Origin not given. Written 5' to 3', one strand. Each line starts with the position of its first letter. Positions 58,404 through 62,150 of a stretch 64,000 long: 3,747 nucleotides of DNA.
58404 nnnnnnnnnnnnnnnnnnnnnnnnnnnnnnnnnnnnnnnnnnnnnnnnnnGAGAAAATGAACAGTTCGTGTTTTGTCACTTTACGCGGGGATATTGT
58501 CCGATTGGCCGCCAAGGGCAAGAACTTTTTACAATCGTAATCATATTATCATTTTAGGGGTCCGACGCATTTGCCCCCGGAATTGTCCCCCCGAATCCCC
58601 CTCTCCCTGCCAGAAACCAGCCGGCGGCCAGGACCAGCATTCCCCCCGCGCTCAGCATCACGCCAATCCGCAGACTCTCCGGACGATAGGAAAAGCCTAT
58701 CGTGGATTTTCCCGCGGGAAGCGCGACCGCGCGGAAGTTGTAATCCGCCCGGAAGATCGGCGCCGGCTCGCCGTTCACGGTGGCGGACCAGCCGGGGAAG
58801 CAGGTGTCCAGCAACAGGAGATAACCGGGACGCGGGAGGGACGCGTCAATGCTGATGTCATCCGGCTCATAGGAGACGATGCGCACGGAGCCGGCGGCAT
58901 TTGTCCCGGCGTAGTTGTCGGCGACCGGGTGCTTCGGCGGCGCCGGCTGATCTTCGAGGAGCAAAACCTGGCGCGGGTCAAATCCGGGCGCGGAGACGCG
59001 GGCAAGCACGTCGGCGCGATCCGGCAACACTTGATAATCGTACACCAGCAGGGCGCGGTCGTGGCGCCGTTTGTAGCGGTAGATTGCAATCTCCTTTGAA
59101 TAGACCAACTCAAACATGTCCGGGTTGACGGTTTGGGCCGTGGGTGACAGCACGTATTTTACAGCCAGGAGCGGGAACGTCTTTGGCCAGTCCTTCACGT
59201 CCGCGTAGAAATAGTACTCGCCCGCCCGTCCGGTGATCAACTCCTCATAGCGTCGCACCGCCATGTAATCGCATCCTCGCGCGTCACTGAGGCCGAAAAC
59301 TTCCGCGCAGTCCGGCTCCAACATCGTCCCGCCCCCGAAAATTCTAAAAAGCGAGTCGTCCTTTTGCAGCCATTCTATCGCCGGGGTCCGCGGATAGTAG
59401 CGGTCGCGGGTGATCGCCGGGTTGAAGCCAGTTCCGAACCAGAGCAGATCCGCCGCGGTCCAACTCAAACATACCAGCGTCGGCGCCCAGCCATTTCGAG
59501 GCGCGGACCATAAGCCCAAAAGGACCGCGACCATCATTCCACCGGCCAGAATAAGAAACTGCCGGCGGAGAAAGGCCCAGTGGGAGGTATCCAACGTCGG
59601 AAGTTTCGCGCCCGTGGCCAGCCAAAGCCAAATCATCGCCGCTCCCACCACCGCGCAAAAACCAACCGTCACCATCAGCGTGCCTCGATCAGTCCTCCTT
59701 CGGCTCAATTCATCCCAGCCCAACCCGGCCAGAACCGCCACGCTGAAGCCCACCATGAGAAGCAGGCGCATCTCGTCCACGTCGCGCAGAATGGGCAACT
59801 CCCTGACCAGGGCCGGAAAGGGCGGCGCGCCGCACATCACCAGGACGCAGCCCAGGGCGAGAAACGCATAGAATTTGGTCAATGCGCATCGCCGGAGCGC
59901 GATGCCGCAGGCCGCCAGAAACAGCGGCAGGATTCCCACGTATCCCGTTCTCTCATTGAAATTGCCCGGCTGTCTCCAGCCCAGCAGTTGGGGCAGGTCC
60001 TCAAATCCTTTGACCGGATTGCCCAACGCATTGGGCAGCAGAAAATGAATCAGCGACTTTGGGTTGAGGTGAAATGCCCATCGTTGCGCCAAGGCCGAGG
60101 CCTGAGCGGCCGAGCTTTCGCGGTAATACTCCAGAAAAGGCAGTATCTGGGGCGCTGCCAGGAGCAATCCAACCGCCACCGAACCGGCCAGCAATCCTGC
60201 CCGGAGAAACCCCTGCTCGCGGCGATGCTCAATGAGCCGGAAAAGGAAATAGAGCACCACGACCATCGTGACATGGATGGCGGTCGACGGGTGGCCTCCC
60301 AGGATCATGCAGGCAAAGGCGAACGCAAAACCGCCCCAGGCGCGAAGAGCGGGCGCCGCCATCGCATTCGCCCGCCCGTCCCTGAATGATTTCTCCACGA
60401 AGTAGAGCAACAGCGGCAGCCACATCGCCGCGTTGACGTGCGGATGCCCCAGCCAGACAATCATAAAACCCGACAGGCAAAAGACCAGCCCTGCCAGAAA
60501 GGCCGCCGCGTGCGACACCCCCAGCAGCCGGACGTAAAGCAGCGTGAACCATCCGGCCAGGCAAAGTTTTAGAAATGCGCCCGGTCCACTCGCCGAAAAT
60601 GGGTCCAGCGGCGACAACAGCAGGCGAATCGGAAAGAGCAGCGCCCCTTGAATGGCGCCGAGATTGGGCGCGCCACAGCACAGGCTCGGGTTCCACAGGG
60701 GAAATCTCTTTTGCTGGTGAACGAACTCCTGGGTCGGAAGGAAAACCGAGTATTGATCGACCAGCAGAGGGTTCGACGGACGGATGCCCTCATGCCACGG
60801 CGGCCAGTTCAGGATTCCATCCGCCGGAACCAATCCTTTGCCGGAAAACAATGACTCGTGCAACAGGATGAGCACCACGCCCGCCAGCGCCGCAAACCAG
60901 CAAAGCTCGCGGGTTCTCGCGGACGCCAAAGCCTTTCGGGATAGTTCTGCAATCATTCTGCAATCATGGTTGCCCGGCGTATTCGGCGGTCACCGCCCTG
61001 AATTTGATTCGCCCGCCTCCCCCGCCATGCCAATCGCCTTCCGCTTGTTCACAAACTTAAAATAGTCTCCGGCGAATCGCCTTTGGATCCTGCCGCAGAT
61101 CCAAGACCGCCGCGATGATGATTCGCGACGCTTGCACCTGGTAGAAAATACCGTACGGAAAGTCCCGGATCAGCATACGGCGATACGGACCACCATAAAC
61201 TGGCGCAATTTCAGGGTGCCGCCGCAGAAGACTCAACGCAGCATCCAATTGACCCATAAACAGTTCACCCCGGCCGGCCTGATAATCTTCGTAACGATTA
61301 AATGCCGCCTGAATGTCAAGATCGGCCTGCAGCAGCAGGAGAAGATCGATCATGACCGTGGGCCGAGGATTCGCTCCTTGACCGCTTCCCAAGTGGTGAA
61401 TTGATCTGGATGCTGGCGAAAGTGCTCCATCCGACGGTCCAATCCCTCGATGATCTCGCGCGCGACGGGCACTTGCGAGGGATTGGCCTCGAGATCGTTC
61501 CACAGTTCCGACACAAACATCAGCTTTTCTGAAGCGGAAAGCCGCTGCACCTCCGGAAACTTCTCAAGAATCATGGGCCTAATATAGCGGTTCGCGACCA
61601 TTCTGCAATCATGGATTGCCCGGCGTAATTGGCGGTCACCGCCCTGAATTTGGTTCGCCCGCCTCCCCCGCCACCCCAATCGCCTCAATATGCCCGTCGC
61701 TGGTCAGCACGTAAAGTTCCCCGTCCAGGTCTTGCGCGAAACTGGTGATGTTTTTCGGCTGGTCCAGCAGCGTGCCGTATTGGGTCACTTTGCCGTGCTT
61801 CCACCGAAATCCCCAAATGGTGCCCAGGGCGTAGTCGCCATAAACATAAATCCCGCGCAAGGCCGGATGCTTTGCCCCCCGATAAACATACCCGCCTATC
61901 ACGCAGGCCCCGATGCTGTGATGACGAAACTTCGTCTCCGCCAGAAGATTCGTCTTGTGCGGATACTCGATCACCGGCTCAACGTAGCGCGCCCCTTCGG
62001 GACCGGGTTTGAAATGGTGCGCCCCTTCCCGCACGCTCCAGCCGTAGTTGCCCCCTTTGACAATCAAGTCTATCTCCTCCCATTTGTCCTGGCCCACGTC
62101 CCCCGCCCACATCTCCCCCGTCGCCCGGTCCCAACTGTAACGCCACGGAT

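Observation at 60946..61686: ParE/antitoxin cassette flanked by ~86-bp direct repeats that duplicate a gene end, an intergenic spacer and a gene start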

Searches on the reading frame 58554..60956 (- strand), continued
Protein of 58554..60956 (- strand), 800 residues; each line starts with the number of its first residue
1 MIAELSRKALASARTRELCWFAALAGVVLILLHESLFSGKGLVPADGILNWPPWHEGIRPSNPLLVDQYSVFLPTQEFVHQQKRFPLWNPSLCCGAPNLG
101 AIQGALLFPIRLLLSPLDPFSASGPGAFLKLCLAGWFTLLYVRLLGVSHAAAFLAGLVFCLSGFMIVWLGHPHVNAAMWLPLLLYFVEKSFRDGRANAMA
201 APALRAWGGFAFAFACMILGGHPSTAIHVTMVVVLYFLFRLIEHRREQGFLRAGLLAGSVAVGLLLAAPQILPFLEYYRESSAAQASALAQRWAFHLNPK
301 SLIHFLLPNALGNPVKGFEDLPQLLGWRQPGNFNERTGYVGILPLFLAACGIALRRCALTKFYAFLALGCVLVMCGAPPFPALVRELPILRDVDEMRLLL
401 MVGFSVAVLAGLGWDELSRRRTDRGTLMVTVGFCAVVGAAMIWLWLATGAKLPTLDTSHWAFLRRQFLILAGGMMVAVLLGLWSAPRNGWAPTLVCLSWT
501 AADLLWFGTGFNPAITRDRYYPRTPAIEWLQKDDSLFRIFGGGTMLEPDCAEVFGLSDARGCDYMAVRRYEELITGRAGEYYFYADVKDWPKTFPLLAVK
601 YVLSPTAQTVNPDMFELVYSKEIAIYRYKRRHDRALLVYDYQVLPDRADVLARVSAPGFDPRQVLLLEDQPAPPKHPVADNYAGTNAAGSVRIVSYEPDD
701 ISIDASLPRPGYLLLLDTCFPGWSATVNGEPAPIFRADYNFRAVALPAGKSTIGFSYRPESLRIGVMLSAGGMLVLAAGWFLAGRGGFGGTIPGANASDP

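Call 67: find_encoding_contigs(protein=window:58554-60956:-, flank=3000, max_places=10)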
Protein window:58554-60956:- (800 aa): 6 contigs read that carry it; 3 places shown.
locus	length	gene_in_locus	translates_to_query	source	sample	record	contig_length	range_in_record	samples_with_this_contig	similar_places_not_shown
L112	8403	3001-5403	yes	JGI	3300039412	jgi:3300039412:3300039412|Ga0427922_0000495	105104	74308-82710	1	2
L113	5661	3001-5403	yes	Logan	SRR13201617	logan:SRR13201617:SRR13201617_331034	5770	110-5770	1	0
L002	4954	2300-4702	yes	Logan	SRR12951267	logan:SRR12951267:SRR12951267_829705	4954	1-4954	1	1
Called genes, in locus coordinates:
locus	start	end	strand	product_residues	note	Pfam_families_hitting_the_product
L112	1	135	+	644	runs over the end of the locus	PF08238:Sel1, PF00089:Trypsin, PF13365:Trypsin_2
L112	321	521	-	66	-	PF10049:DUF2283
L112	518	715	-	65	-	-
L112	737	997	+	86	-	-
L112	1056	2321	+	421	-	PF07995:GSDH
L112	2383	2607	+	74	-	PF09720:Unstab_antitox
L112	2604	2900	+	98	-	PF05016:ParE_toxin (weak)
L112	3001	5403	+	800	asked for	PF09586:YfhO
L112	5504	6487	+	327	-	PF00291:PALP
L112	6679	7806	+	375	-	PF07497:Rho_RNA_bind, PF00006:ATP-synt_ab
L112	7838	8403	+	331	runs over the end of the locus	PF13280:WYL, PF25583:WCX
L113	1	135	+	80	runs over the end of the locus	?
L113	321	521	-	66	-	PF10049:DUF2283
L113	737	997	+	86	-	-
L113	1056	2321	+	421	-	PF07995:GSDH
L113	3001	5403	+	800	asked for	PF09586:YfhO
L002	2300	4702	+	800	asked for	PF09586:YfhO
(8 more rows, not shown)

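Call 72: find_encoding_contigs(protein=P0071, flank=5000, max_places=2)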
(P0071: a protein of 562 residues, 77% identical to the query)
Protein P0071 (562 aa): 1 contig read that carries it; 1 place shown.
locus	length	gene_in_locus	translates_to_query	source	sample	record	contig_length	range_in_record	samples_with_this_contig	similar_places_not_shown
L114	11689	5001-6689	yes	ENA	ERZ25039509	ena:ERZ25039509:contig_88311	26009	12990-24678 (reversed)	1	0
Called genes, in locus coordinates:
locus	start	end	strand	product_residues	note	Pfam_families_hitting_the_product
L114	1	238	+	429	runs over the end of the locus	PF00285:Citrate_synt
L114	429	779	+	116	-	-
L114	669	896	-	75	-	PF04255:DUF433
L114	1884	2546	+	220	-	PF13180:PDZ_2, PF17820:PDZ_6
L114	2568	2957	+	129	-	-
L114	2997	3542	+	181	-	-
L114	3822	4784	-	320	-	PF00589:Phage_integrase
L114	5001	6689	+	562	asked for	-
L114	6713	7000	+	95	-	-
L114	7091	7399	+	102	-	PF09586:YfhO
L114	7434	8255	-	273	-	PF06439:3keto-disac_hyd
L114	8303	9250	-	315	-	PF01370:Epimerase, PF04321:RmlD_sub_bind (weak), PF16363:GDP_Man_Dehyd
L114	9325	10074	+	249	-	PF00005:ABC_tran, PF13304:AAA_21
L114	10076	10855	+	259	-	PF13346:ABC2_membrane_5 (faint), PF12679:ABC2_membrane_2, PF12730:ABC2_membrane_4 (faint), PF12698:ABC2_membrane_3 (weak)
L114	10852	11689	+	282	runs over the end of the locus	-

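Call 73: find_encoding_contigs(protein=P0009, flank=5000, max_places=2)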
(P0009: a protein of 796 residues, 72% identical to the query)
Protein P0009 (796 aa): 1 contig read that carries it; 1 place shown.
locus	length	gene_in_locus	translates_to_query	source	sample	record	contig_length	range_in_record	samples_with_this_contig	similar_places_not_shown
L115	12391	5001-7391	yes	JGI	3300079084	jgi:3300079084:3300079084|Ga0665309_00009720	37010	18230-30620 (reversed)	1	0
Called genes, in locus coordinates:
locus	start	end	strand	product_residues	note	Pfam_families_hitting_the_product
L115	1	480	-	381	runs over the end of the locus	PF01266:DAO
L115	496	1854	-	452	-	PF03951:Gln-synt_N (weak), PF00120:Gln-synt_C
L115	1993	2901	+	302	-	PF13522:GATase_6, PF13537:GATase_7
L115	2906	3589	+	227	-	-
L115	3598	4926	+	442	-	PF01645:Glu_synthase, PF01070:FMN_dh, PF00478:IMPDH, PF03060:NMO, PF01645:Glu_synthase (weak)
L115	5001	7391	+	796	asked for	PF09586:YfhO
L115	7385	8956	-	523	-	PF13810:DUF4185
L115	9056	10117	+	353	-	PF26550:Tricorn_2nd (faint), PF07676:PD40 (faint), PF26549:Tricorn_N (weak)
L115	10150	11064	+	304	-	PF03781:FGE-sulfatase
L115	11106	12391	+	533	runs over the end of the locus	PF03062:MBOAT, PF13813:MBOAT_2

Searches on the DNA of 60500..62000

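Call 56: search_rna_families(source=window, start=60500, end=62000, threshold=evalue, max_evalue=1)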
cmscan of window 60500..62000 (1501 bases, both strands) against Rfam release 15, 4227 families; matches with E-value up to 1: 0.
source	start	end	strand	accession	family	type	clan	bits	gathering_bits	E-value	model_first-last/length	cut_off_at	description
